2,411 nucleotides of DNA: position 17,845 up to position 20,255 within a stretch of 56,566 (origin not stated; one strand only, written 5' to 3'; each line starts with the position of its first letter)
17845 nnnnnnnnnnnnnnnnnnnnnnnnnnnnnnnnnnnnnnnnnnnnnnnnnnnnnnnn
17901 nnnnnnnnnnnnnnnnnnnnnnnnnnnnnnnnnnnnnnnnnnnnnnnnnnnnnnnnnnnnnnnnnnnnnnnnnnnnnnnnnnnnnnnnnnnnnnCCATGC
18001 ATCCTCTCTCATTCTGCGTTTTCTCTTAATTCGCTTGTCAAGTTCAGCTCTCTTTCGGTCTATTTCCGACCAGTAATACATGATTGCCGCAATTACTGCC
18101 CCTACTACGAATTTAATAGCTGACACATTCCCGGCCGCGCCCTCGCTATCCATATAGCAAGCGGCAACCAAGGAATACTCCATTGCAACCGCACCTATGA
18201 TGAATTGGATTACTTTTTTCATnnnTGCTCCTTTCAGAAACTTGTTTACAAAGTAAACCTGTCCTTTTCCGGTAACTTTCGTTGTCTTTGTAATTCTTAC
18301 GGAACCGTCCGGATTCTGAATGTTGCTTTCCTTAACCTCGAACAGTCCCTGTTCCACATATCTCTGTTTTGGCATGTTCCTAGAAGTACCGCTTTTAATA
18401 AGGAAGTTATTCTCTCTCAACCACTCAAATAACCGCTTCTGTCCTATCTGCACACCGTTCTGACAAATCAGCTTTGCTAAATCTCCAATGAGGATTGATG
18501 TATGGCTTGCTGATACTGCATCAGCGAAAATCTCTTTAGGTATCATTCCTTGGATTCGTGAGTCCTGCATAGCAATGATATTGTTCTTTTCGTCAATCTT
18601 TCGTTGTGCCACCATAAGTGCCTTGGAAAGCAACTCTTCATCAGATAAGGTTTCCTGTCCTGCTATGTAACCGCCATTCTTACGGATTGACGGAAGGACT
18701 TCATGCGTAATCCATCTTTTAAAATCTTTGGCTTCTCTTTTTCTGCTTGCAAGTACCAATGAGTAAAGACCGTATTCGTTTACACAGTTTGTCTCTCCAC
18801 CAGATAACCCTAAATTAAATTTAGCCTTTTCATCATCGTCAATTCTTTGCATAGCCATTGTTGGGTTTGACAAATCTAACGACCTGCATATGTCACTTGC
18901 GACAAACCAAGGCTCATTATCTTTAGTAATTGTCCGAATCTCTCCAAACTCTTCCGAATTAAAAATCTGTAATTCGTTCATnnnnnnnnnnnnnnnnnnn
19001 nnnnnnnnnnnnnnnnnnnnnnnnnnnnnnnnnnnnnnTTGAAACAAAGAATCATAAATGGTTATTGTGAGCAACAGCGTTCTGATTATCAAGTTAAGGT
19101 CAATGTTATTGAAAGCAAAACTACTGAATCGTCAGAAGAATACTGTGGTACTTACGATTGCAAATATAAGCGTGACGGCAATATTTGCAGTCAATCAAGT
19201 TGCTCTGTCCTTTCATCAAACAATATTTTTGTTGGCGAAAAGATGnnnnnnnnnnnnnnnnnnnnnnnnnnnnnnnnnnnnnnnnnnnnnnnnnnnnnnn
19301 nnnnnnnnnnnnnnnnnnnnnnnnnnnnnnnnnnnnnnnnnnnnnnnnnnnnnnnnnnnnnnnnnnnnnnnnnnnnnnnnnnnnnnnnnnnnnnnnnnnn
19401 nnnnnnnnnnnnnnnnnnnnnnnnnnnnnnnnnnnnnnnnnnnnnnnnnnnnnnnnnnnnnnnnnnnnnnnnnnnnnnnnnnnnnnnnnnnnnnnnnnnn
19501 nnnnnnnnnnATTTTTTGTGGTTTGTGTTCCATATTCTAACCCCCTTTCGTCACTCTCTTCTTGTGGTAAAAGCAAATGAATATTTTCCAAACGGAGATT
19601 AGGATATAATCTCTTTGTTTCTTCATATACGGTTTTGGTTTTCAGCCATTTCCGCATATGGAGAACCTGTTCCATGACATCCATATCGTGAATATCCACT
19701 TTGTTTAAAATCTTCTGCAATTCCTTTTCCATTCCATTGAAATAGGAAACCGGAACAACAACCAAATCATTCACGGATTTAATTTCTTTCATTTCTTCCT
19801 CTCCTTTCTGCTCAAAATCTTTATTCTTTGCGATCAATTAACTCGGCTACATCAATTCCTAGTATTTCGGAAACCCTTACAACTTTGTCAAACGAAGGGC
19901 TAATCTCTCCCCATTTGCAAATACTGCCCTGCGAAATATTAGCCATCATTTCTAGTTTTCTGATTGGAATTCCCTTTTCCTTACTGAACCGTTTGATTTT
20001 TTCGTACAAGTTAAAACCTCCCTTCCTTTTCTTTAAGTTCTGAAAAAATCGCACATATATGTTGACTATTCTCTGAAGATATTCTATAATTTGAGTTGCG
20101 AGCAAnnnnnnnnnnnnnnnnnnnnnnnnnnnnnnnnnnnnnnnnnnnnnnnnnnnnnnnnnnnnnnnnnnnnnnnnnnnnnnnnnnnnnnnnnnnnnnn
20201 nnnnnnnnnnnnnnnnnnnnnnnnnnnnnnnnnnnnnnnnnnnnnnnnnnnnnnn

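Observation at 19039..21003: Duplicated convergent two-gene cassettes flanking the immunity switch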

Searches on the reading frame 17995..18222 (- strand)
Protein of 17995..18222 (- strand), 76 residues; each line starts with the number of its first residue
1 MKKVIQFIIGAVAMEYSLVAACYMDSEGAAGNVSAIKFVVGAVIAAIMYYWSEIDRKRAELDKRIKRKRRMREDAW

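Call 5: search_protein_families(library=pfam, proteins=[window:17995-18222:-], max_evalue=1)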
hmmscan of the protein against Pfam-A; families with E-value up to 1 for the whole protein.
window:17995-18222:- (76 aa): 4 families
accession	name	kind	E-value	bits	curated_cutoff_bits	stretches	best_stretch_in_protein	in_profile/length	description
PF06305.16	LapA_dom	-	0.0047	17.2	28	1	35-71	24-59/64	Lipopolysaccharide assembly protein A domain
PF23800.1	DUF7176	-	0.036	15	27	0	5-25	8-28/94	Family of unknown function (DUF7176)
PF18138.6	bacHORMA_1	-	0.05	13.9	35.6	1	12-68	75-131/169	Bacterial HORMA domain family 1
PF06295.17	ZapG-like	-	0.095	13.2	33.5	1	35-69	2-37/123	Z-ring associated protein G-like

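Call 6: search_protein_families(library=phrogs, proteins=[window:17995-18222:-], max_evalue=1)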
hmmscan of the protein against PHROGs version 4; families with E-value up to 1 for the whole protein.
window:17995-18222:- (76 aa): 5 families
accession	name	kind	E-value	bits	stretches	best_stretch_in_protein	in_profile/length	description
phrog_23919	-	unknown function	0.0057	18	1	36-54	7-27/68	-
phrog_4200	-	tail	0.029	13.9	1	24-67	206-252/732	tail length tape measure protein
phrog_20628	-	unknown function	0.046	15.5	1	19-64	38-83/90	-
phrog_5265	-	unknown function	0.1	14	0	5-25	8-28/94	-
phrog_34361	-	unknown function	0.18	12.7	1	35-69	9-42/151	-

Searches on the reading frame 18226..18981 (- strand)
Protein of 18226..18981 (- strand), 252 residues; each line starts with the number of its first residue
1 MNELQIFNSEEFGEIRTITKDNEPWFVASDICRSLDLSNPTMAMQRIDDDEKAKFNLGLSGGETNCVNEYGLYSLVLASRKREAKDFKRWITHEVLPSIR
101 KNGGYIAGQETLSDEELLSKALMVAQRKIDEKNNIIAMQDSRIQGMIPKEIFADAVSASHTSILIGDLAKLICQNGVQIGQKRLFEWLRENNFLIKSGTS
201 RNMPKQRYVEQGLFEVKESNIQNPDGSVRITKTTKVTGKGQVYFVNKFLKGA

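Call 5: search_protein_families(library=pfam, proteins=[window:18226-18981:-], max_evalue=1)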
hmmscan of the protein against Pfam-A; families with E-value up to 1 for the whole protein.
window:18226-18981:- (252 aa): 3 families
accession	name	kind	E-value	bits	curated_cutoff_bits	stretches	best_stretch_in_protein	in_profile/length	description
PF03374.19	ANT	-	1.6e-32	112.5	25.3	1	143-249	4-106/108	Phage antirepressor protein KilAC domain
PF02498.22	Bro-N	-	1.5e-25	90.1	25.6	1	14-97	1-96/96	BRO family, N-terminal domain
PF08235.19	LNS2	-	0.018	14.9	32.3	1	162-230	61-129/226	LNS2 (Lipin/Ned1/Smp2)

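Call 6: search_protein_families(library=phrogs, proteins=[window:18226-18981:-], max_evalue=1)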
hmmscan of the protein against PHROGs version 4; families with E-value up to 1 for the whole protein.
window:18226-18981:- (252 aa): 19 families
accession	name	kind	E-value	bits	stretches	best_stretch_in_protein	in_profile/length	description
phrog_130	-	transcription regulation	2.4e-89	301.6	1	1-251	157-411/480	anti-repressor Ant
phrog_2899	-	transcription regulation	1.8e-42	146.8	1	1-158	4-171/263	anti-repressor Ant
phrog_9438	-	transcription regulation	1.4e-41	142.1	1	140-250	2-113/121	anti-repressor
phrog_63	-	transcription regulation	1.4e-40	140.9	1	79-251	201-359/431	anti-repressor Ant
phrog_463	-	transcription regulation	1.6e-37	130.4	1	1-134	2-141/250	anti-repressor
phrog_7940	-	unknown function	2.6e-30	106.8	1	1-133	1-134/252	-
phrog_2593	-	transcription regulation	3.3e-30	106.7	1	11-151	26-174/255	anti-repressor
phrog_2011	-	transcription regulation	1.5e-29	104.6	1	4-136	1-143/275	anti-repressor Ant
phrog_245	-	transcription regulation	6.8e-29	102.4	1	2-164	39-206/319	anti-repressor Ant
phrog_2977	-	transcription regulation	1.2e-23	84.6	1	1-82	61-148/150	anti-repressor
phrog_15968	-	transcription regulation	3e-23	82.8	1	184-249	1-67/73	anti-repressor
phrog_25722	-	unknown function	3.2e-23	83.2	1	1-121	1-123/150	-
phrog_5060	-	transcription regulation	6.6e-21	76.4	1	7-133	10-144/224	anti-repressor Ant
phrog_9976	-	transcription regulation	2.6e-20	74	1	6-130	5-129/188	anti-repressor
phrog_5689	-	unknown function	8.7e-05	23.9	1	179-244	14-75/91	-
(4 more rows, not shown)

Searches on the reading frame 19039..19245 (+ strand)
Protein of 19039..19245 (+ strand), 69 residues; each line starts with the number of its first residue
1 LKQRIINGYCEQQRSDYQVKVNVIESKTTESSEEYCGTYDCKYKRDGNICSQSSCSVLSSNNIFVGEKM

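Call 5: search_protein_families(library=pfam, proteins=[window:19039-19245:+], max_evalue=1)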
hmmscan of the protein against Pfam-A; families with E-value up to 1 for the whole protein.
window:19039-19245:+ (69 aa): 1 family
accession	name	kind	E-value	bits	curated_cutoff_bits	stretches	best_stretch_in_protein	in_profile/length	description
PF05800.16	GvpO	-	0.12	12.9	25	1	11-51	41-81/94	Gas vesicle synthesis protein GvpO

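Call 6: search_protein_families(library=phrogs, proteins=[window:19039-19245:+], max_evalue=1)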
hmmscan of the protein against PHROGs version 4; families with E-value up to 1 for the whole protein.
window:19039-19245:+ (69 aa): 1 family
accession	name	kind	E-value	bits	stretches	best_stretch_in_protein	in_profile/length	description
phrog_27544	-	unknown function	0.011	16.9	1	7-54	5-50/81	-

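Call 12: find_homologous_proteins(query=A2, max_evalue=0.01)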
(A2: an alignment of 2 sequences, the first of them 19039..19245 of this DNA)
Query A2 (2 sequences) (69 aa, profile of the alignment): 4 proteins with E <= 0.01 among 4 candidates.
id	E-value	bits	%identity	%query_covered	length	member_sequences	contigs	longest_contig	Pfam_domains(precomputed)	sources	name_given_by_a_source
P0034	1.6e-33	132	97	100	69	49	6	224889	-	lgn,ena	-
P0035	3.1e-29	119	90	100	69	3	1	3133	-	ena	-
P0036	1.8e-24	103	20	74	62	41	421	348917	-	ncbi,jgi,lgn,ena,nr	jgi:hypothetical protein|nr:MAG TPA: hypothetical protein [Caudoviricetes sp.]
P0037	6.7e-23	98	20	72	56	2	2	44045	-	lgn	-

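Call 13: find_encoding_contigs(protein=P0036, flank=4000, max_places=8)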
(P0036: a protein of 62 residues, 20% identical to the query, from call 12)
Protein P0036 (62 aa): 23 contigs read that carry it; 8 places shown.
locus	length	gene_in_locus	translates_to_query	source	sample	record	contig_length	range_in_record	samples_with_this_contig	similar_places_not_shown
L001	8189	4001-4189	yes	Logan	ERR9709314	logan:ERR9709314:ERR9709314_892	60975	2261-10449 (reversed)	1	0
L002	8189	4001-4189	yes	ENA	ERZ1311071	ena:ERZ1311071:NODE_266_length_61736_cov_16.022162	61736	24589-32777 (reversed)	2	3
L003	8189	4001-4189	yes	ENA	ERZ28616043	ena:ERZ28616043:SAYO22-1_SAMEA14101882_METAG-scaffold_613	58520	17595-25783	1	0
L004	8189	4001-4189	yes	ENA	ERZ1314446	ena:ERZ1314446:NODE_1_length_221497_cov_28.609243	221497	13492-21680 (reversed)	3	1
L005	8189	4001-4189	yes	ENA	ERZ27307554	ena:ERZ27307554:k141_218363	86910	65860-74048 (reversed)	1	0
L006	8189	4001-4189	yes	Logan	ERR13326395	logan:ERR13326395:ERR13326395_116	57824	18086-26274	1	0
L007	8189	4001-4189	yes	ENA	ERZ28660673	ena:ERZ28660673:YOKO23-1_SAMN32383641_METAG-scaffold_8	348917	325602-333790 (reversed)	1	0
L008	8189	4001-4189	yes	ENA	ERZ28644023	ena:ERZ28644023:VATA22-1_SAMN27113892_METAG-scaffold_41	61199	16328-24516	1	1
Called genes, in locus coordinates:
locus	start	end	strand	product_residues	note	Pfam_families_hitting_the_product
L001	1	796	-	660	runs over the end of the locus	PF02463:SMC_N (weak), PF11398:DUF2813 (weak), PF13476:AAA_23 (faint), PF13555:AAA_29 (weak)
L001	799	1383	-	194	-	PF00436:SSB (weak)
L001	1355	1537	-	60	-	-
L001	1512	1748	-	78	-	-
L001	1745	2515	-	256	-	PF02498:Bro-N, PF03374:ANT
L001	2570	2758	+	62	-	-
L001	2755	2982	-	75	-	-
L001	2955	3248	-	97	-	-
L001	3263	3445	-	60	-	PF01381:HTH_3 (weak), PF13443:HTH_26 (weak)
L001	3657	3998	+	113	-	PF12844:HTH_19 (weak)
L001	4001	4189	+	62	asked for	-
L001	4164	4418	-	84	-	-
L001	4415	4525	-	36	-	-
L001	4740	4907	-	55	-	-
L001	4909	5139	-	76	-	-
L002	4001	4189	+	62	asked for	-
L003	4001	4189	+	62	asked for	-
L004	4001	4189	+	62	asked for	-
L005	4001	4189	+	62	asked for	-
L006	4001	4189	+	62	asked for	-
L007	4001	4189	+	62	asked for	-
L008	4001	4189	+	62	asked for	-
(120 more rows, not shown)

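Call 14: find_encoding_contigs(protein=P0034, flank=4000, max_places=8)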
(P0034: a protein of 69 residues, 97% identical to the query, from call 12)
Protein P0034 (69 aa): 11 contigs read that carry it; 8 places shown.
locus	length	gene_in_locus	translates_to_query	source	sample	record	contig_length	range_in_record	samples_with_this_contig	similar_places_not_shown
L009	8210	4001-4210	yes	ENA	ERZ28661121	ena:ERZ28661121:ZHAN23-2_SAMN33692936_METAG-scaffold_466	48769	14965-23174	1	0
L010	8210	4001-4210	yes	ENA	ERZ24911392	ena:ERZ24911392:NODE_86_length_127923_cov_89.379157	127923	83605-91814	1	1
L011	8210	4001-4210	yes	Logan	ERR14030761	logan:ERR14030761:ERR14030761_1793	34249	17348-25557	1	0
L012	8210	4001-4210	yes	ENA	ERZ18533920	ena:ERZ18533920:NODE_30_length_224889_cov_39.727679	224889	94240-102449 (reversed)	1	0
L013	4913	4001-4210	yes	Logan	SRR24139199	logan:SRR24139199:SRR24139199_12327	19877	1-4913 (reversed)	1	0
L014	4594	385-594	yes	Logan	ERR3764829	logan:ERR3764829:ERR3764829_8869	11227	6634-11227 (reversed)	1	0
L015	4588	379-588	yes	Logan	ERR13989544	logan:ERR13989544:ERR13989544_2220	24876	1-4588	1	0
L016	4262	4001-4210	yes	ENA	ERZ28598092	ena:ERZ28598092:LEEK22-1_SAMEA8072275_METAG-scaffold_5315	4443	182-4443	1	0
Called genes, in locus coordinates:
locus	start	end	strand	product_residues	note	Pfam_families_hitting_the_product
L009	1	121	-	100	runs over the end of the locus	-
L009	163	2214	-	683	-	-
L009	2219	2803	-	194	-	PF00436:SSB (weak)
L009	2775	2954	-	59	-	-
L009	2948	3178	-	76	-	-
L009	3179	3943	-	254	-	PF02498:Bro-N, PF03374:ANT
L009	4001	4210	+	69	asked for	-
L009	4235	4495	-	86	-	-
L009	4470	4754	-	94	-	-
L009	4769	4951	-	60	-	PF01381:HTH_3 (weak), PF13443:HTH_26 (weak)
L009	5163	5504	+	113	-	PF12844:HTH_19 (weak)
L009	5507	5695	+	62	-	-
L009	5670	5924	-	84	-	-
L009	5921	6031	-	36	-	-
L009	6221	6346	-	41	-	-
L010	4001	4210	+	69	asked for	-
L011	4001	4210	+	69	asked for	-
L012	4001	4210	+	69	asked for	-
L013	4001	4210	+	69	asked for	-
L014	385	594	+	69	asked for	-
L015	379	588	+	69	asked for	-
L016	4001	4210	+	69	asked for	-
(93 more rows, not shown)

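Call 69: search_protein_families(library=padloc, proteins=[window:19039-19245:+], max_evalue=1)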
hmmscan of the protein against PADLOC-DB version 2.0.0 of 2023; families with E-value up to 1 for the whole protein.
window:19039-19245:+ (69 aa): 0 families

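Call 70: search_protein_families(library=ncbifam, proteins=[window:19039-19245:+], max_evalue=1)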
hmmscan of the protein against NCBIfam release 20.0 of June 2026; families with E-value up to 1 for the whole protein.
window:19039-19245:+ (69 aa): 0 families

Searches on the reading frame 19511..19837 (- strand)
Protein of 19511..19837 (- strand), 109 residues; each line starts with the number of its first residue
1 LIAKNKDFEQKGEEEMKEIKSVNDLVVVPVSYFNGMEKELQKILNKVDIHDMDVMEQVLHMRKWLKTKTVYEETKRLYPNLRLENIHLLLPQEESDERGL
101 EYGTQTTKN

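Call 5: search_protein_families(library=pfam, proteins=[window:19511-19837:-], max_evalue=1)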
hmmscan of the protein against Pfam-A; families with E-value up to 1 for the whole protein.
window:19511-19837:- (109 aa): 0 families

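Call 6: search_protein_families(library=phrogs, proteins=[window:19511-19837:-], max_evalue=1)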
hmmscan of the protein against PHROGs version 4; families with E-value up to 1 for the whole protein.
window:19511-19837:- (109 aa): 2 families
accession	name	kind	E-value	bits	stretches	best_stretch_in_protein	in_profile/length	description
phrog_21251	-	unknown function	0.2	12.9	1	41-69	27-55/75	-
phrog_13919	-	unknown function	0.28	12.7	1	11-60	30-75/78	-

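Call 69: search_protein_families(library=padloc, proteins=[window:19511-19837:-], max_evalue=1)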
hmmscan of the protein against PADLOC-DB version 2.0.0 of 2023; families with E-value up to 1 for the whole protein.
window:19511-19837:- (109 aa): 1 family
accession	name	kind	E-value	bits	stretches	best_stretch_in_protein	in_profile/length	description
PDLC03667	Control_protein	-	0.00099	17.4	1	15-49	46-80/101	control protein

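Call 70: search_protein_families(library=ncbifam, proteins=[window:19511-19837:-], max_evalue=1)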
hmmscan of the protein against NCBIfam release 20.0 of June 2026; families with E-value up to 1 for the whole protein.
window:19511-19837:- (109 aa): 1 family
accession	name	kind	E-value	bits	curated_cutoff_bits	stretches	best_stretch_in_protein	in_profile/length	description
NF005819.0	PRK07695.1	equivalog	0.067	12.8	251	1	16-74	138-196/205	thiazole tautomerase TenI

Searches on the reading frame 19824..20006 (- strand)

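Call 69: search_protein_families(library=padloc, proteins=[window:19824-20006:-], max_evalue=1)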
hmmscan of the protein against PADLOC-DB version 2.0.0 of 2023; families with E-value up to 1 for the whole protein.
window:19824-20006:- (61 aa): 1 family
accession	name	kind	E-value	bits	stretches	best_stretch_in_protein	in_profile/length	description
PDLC03954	RmrA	-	0.0017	15.3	1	2-58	13-71/380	-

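Call 70: search_protein_families(library=ncbifam, proteins=[window:19824-20006:-], max_evalue=1)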
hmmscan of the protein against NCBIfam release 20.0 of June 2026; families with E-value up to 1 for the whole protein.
window:19824-20006:- (61 aa): 4 families
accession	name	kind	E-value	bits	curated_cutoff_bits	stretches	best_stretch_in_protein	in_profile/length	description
NF003162.0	PRK04140.1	equivalog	0.0062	15.6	263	1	2-58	129-187/317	transcriptional regulator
NF046032.1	TransRegSlrRBacil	equivalog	0.01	15.9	250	1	4-59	6-64/149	HTH-type transcriptional regulator SlrR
NF041951.1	phage_RstR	subfamily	0.023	14.9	80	1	2-60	5-65/108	RstR family transcriptional repressor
TIGR03070.1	couple_hipB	subfamily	0.13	12.3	71.65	1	21-52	24-57/58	type II toxin-antitoxin system Y4mF family antitoxin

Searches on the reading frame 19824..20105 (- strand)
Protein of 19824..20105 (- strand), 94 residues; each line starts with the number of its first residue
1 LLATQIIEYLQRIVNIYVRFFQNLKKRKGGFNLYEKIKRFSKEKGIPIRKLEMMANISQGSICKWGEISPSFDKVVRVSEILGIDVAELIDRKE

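Call 5: search_protein_families(library=pfam, proteins=[window:19824-20105:-], max_evalue=1)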
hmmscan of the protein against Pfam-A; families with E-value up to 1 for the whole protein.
window:19824-20105:- (94 aa): 3 families
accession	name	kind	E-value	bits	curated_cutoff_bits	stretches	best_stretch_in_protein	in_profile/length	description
PF13443.12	HTH_26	-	0.0013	19.3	22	1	36-92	1-60/63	Cro/C1-type HTH DNA-binding domain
PF12844.13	HTH_19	-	0.0022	18.3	30.2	1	35-92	2-61/64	Helix-turn-helix domain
PF01381.28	HTH_3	-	0.0023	18.4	23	1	41-89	5-55/55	Helix-turn-helix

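Call 6: search_protein_families(library=phrogs, proteins=[window:19824-20105:-], max_evalue=1)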
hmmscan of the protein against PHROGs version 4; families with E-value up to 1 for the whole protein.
window:19824-20105:- (94 aa): 7 families
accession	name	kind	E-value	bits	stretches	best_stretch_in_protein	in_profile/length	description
phrog_8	-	transcription regulation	4.6e-07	30.6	1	30-93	74-139/346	transcriptional regulator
phrog_18248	-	transcription regulation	6.8e-07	29.7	1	33-89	3-59/264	transcriptional regulator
phrog_4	-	transcription regulation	0.00011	22.3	1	29-91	133-193/400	transcriptional repressor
phrog_2967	-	transcription regulation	0.00082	20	1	32-91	10-71/225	transcriptional regulator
phrog_4836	-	transcription regulation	0.035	14.7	1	32-90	75-135/194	CII-like regulator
phrog_10028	-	unknown function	0.089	13.8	1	35-88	14-63/80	-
phrog_4583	-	transcription regulation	0.23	12.5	1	34-93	12-73/81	transcriptional repressor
